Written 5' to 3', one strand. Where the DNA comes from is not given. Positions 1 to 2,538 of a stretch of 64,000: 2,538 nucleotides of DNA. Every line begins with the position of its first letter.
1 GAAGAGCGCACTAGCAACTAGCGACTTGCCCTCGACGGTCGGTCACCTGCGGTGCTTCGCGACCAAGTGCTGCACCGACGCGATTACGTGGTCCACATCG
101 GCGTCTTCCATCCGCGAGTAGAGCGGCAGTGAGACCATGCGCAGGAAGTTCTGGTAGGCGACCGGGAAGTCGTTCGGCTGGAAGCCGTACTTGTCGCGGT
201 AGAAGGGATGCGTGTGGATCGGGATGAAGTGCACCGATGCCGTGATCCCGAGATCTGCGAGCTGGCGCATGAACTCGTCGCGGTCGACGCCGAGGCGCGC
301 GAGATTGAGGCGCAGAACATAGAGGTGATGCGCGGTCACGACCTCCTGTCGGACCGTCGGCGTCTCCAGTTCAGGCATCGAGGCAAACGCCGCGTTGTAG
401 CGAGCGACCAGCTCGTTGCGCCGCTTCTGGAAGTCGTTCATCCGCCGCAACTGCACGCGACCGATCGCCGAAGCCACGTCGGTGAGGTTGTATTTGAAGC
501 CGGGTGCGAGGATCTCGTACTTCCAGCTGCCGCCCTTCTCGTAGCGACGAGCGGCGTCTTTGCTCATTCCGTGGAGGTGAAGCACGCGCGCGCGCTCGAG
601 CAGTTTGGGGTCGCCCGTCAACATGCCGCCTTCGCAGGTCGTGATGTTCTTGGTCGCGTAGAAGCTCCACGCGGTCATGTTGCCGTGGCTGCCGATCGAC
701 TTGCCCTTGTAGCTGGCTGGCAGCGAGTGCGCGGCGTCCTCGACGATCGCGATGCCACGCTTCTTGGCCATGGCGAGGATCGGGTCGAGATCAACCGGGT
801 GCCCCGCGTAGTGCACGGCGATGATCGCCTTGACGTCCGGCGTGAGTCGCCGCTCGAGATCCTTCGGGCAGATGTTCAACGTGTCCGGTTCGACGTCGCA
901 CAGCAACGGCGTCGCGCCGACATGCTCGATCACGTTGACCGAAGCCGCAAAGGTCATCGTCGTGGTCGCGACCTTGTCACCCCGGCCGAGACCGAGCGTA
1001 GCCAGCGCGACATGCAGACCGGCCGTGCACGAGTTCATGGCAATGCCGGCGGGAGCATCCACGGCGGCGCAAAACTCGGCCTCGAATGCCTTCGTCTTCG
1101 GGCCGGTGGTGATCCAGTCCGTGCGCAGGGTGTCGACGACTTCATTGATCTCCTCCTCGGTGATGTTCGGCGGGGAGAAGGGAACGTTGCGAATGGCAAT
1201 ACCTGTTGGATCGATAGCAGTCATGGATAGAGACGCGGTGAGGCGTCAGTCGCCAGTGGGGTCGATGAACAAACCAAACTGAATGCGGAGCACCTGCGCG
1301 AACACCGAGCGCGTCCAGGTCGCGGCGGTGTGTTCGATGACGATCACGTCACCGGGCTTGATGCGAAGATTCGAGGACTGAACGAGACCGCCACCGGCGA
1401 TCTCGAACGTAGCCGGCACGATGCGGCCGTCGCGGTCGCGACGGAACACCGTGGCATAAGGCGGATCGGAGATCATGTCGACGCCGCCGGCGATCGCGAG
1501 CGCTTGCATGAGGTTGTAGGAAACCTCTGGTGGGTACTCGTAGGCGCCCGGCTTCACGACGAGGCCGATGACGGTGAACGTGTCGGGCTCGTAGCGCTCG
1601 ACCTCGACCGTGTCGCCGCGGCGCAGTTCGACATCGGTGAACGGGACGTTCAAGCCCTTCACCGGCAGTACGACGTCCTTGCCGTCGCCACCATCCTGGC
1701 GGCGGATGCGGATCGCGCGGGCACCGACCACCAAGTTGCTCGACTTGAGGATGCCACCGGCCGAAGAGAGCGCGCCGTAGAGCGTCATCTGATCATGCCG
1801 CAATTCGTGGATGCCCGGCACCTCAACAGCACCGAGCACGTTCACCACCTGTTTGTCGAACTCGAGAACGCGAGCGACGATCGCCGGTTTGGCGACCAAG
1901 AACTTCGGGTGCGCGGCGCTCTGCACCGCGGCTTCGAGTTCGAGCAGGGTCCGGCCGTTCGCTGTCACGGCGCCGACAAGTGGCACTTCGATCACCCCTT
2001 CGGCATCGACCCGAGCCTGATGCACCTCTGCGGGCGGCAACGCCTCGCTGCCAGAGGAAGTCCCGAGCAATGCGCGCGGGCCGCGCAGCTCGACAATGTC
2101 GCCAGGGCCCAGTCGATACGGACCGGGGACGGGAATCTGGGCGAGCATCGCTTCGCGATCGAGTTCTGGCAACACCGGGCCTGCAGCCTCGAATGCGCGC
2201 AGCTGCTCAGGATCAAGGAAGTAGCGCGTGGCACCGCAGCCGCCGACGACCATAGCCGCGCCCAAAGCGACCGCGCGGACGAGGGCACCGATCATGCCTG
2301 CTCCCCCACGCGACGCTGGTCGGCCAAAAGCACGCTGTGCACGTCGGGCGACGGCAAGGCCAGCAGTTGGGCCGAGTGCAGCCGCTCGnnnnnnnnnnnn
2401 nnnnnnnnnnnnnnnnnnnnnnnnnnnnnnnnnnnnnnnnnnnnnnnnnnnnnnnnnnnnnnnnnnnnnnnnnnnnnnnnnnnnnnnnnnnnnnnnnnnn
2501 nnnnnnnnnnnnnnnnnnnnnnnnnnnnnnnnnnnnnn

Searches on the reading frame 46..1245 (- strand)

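Call 104: search_protein_families(library=pfam, proteins=[window:46-1245:-], max_evalue=0.00001)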
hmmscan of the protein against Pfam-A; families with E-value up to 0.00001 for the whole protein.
window:46-1245:- (400 aa): 1 family
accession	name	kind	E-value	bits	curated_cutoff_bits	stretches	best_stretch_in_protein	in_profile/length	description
PF01041.23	DegT_DnrJ_EryC1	-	5.5e-114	381.6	19.8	1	27-392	2-360/360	DegT/DnrJ/EryC1/StrS aminotransferase family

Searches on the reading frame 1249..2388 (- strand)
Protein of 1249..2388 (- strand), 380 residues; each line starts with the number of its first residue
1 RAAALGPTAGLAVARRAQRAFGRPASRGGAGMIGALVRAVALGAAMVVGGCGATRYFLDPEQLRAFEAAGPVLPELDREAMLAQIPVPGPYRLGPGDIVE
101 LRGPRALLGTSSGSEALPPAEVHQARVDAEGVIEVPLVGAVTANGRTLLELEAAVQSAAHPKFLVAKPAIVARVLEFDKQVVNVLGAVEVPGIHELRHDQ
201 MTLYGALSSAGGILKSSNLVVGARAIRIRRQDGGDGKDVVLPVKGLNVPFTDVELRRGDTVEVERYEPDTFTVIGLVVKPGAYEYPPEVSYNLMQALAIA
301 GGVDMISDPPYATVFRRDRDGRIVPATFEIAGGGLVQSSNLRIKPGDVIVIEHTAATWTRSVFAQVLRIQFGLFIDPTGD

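Call 104: search_protein_families(library=pfam, proteins=[window:1249-2388:-], max_evalue=0.00001)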
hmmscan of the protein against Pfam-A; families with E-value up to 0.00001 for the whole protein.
window:1249-2388:- (380 aa): 3 families
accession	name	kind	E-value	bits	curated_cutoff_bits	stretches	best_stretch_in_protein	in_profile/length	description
PF02563.21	Poly_export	-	4.1e-13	49.7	28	1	87-170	3-72/77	Polysaccharide biosynthesis/export protein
PF22461.2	SLBB_2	-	3e-09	37.3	27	0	180-263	1-79/79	SLBB domain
PF10531.15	SLBB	-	8.7e-09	35.5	27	0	271-304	2-33/55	SLBB domain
